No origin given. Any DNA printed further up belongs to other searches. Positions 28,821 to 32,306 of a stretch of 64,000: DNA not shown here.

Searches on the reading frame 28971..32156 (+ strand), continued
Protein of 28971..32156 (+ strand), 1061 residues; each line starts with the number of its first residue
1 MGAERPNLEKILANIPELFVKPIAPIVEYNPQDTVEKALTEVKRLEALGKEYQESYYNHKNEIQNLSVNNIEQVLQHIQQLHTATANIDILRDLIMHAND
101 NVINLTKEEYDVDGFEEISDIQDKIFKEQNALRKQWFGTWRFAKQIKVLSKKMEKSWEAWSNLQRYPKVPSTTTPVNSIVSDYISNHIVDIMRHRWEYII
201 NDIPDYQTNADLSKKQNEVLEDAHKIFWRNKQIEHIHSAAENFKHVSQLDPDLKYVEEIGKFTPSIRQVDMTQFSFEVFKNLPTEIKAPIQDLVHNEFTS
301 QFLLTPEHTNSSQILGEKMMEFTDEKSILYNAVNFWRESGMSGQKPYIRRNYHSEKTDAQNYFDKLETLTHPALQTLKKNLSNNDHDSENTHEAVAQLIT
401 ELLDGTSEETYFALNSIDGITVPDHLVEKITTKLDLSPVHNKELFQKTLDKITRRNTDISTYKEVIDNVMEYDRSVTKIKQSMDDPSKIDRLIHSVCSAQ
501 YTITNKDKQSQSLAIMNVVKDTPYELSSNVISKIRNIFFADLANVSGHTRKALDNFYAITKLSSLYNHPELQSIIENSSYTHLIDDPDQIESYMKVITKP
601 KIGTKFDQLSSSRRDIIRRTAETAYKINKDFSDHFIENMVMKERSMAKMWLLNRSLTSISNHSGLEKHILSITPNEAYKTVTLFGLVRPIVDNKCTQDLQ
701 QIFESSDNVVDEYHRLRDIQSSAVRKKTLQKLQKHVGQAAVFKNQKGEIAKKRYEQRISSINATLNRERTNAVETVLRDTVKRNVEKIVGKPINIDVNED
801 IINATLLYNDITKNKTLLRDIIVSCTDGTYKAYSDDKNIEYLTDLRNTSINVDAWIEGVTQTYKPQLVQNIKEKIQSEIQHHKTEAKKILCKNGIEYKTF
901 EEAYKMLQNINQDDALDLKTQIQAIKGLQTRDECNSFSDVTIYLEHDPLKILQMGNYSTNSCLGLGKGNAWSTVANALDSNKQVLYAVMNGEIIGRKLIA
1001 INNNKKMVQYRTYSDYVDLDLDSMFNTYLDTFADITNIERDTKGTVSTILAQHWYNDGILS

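Call 95: search_solved_structures(query=A2, max_evalue=1)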
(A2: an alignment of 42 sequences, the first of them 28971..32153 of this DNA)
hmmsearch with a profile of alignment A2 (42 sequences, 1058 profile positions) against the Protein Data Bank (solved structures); distinct sequences matched with E-value up to 1: 43.
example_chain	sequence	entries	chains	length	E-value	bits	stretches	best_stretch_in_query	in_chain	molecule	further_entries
8ugc_A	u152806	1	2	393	0.0016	20.7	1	392-693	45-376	FD15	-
5cwj_A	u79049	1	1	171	0.027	16.6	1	402-524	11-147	Designed helical repeat protein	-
4ilo_A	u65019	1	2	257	0.053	15.6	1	29-155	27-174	CT398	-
6xh5_A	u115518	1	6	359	0.055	15.5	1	402-529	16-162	helical fusion design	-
9cc5_A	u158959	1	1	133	0.11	14.6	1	685-749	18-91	Amylin-NHO-22 Binder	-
4ani_A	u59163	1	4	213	0.16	14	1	25-185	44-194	PROTEIN GRPE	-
3ht3_A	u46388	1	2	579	0.2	13.7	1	156-463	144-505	DNA polymerase I, large fragment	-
6umr_A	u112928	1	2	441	0.2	13.7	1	363-551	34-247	Damage-control phosphatase DUF89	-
6umq_A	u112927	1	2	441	0.21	13.6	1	363-551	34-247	Damage-control phosphatase DUF89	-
4j29_A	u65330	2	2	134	0.22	13.5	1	447-556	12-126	Engineered Protein OR258 | DE NOVO DESIGNED PROTEIN OR258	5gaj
3anw_A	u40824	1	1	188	0.22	13.5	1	703-759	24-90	Putative uncharacterized protein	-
9yd2_A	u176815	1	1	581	0.23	13.5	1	156-463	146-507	DNA polymerase I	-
4dqq_A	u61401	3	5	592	0.23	13.5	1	157-461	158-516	DNA polymerase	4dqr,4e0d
8sco_A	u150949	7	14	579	0.24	13.4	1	156-463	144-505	DNA polymerase I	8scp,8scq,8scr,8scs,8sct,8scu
4dqi_A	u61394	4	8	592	0.25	13.4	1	156-463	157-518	DNA polymerase I | DNA polymerase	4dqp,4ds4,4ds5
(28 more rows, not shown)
